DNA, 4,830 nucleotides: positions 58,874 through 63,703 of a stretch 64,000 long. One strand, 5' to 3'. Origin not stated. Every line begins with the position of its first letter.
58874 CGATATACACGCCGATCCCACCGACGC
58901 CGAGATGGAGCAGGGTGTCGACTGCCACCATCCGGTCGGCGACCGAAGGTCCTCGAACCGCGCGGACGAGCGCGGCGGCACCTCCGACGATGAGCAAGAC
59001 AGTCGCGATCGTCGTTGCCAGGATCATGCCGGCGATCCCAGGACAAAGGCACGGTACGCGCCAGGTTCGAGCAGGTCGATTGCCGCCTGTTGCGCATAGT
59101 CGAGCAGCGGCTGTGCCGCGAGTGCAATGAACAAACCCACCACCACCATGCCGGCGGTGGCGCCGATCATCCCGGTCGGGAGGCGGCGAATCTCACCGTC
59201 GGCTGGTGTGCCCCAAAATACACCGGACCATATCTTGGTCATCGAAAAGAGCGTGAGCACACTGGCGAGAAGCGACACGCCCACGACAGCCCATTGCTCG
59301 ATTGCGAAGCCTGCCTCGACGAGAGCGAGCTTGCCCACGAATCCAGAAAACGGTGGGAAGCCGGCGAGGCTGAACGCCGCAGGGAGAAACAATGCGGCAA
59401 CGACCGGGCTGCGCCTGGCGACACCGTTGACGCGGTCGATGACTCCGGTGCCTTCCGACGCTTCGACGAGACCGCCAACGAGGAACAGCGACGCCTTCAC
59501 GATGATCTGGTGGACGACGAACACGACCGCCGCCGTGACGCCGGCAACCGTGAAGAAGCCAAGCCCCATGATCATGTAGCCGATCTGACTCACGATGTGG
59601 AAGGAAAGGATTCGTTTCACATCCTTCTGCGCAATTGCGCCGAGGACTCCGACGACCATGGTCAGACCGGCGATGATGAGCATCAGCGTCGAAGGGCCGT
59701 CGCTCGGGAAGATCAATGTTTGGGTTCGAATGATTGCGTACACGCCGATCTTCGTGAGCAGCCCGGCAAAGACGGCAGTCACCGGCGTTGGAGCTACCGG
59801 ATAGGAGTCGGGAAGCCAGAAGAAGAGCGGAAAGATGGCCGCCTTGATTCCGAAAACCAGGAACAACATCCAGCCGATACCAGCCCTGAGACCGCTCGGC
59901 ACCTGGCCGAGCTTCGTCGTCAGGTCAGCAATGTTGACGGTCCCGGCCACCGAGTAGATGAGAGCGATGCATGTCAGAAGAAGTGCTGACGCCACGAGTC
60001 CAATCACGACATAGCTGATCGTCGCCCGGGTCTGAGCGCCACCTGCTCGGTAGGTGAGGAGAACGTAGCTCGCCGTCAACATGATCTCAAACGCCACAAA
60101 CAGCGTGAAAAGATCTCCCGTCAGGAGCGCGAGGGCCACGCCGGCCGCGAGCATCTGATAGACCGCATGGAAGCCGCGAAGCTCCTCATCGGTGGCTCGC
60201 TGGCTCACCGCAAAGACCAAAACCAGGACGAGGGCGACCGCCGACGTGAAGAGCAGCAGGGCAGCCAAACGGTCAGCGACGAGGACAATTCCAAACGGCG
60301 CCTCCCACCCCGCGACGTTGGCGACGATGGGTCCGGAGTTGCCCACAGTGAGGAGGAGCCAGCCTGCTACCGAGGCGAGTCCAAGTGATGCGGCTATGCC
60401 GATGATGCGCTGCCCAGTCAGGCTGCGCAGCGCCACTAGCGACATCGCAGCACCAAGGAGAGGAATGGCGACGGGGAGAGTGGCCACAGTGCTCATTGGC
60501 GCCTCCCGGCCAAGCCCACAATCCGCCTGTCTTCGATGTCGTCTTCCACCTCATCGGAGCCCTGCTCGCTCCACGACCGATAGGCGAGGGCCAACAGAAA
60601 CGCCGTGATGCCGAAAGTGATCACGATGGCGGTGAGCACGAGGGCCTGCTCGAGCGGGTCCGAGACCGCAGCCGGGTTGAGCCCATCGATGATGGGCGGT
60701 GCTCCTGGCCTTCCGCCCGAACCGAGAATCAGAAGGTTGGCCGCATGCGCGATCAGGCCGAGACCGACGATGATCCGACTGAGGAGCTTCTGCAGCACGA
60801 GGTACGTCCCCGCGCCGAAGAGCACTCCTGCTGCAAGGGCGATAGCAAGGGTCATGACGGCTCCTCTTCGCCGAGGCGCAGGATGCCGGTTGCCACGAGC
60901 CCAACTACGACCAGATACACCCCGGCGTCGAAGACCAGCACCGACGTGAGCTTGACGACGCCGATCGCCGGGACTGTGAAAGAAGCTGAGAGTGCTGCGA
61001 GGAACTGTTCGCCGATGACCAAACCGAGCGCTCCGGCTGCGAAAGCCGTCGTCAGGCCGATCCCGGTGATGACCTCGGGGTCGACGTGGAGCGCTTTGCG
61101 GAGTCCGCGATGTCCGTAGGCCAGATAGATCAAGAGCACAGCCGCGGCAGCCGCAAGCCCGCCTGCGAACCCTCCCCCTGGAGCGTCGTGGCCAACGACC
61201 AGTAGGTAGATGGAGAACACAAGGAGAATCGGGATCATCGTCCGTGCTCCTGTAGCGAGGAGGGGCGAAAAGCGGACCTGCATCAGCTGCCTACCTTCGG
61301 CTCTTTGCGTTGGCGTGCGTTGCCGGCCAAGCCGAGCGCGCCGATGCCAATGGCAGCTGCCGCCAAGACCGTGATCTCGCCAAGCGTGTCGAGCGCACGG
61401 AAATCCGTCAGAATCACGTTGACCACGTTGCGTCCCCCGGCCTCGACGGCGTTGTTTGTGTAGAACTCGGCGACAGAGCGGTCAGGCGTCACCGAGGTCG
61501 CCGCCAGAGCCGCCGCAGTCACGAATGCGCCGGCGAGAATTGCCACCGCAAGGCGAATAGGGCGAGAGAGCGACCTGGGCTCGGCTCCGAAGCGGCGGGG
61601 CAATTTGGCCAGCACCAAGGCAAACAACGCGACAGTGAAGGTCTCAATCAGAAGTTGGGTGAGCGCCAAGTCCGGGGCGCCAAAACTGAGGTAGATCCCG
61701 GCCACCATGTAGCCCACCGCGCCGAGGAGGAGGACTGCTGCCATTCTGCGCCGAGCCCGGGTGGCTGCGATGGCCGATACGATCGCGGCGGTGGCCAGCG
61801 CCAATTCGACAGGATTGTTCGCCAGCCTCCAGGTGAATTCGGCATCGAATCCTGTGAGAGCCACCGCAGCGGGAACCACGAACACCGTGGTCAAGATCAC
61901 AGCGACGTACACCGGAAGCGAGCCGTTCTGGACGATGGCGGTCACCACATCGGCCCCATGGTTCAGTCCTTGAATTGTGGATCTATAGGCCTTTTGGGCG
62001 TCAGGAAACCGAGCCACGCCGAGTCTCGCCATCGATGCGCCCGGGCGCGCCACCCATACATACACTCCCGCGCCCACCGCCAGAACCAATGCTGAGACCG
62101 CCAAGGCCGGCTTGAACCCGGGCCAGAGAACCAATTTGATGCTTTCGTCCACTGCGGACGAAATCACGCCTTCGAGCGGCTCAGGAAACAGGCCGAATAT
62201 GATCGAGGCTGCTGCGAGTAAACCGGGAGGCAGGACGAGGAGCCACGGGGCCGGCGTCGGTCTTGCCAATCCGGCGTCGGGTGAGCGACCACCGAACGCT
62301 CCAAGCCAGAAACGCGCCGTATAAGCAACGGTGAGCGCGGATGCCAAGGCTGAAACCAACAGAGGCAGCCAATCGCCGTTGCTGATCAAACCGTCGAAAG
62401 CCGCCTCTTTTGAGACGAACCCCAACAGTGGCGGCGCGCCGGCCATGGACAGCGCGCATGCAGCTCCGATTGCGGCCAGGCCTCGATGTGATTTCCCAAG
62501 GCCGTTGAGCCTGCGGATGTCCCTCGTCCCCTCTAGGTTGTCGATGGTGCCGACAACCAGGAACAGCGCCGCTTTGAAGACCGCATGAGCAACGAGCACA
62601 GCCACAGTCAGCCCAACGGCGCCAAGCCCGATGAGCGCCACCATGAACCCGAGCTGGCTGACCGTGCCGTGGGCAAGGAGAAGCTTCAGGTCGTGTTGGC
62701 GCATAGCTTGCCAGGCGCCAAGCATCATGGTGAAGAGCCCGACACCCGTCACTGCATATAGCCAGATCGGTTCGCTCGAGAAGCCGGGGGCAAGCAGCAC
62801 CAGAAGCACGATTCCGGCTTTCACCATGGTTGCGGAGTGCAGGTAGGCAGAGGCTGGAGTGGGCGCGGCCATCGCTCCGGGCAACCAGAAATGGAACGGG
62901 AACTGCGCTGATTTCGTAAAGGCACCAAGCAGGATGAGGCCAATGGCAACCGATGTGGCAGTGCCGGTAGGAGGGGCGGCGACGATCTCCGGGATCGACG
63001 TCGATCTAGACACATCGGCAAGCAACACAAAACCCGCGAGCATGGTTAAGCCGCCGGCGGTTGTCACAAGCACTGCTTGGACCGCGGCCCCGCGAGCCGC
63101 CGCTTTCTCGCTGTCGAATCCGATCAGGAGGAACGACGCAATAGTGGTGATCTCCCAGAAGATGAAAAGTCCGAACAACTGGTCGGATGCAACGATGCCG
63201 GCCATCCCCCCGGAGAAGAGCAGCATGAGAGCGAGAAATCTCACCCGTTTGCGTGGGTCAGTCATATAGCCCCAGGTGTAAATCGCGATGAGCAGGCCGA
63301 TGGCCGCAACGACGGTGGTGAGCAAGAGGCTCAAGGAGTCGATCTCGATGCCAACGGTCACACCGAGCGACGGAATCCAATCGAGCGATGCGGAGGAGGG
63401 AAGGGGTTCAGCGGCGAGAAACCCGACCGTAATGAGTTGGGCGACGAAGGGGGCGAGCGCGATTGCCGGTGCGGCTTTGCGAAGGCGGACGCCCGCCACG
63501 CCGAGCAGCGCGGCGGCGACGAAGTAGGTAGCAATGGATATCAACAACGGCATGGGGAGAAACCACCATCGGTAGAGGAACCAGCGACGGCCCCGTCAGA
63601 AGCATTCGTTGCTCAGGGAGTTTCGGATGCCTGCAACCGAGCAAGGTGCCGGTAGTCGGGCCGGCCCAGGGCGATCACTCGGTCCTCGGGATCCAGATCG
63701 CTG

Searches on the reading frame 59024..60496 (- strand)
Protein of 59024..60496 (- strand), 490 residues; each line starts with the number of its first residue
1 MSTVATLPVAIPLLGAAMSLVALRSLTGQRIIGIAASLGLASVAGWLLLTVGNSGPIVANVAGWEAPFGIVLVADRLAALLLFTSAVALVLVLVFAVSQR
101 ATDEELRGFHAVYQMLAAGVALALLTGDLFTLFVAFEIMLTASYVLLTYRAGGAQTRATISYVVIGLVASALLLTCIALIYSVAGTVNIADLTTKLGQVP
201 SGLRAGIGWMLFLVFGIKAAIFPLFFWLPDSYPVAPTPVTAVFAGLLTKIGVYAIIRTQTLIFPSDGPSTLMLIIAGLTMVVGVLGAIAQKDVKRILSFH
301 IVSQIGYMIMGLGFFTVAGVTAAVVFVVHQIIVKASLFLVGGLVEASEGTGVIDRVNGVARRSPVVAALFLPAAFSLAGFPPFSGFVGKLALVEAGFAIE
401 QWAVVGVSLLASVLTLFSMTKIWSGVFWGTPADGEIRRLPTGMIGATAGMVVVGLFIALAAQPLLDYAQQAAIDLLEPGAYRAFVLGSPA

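Call 52: search_protein_families(library=pfam, proteins=[window:59024-60496:-], max_evalue=0.05)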
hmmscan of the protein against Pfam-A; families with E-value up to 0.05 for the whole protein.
window:59024-60496:- (490 aa): 1 family
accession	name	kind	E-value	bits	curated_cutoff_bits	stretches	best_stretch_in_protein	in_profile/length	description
PF00361.26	Proton_antipo_M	-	2.4e-56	191.5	21.5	1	127-415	2-294/294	NADH:quinone oxidoreductase/Mrp antiporter, TM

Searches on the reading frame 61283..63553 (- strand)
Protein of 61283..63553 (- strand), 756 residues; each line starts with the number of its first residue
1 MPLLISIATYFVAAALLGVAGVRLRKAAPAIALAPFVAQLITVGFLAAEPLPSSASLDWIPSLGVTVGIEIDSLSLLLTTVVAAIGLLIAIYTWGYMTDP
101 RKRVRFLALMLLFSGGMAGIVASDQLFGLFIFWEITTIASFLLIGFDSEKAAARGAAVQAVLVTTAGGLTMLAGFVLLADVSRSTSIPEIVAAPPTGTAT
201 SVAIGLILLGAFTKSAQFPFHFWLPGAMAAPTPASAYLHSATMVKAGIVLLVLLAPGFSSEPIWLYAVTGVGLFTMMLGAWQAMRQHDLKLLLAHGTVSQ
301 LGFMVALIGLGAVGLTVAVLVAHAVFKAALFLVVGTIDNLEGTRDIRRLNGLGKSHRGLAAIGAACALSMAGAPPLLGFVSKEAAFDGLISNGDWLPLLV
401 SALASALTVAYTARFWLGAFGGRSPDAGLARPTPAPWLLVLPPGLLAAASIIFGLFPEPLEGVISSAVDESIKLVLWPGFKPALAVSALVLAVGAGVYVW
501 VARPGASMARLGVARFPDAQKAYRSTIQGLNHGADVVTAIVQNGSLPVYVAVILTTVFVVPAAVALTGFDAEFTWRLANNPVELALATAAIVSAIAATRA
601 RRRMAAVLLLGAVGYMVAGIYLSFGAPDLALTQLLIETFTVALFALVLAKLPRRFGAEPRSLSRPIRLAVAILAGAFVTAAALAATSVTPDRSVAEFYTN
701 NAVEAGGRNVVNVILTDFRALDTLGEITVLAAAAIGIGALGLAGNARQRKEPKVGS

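Call 52: search_protein_families(library=pfam, proteins=[window:61283-63553:-], max_evalue=0.05)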
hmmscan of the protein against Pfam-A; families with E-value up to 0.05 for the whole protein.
window:61283-63553:- (756 aa): 5 families
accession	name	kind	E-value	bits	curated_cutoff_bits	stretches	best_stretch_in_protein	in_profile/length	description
PF00361.26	Proton_antipo_M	-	3.7e-56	190.9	21.5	1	123-408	1-294/294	NADH:quinone oxidoreductase/Mrp antiporter, TM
PF13244.11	MbhD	-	6.6e-20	71.5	27.2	1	590-653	3-67/67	MBH, subunit D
PF20501.3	MbhE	-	1e-16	61.2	27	1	667-740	6-80/98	MBH, subunit E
PF00662.26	Proton_antipo_N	-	2e-10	40.9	24.5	1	60-106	2-50/51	NADH-Ubiquinone oxidoreductase (complex I), chain 5 N-terminus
PF00499.25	Oxidored_q3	-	0.0004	20.6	33.2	1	593-710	1-121/146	NADH-ubiquinone/plastoquinone oxidoreductase chain 6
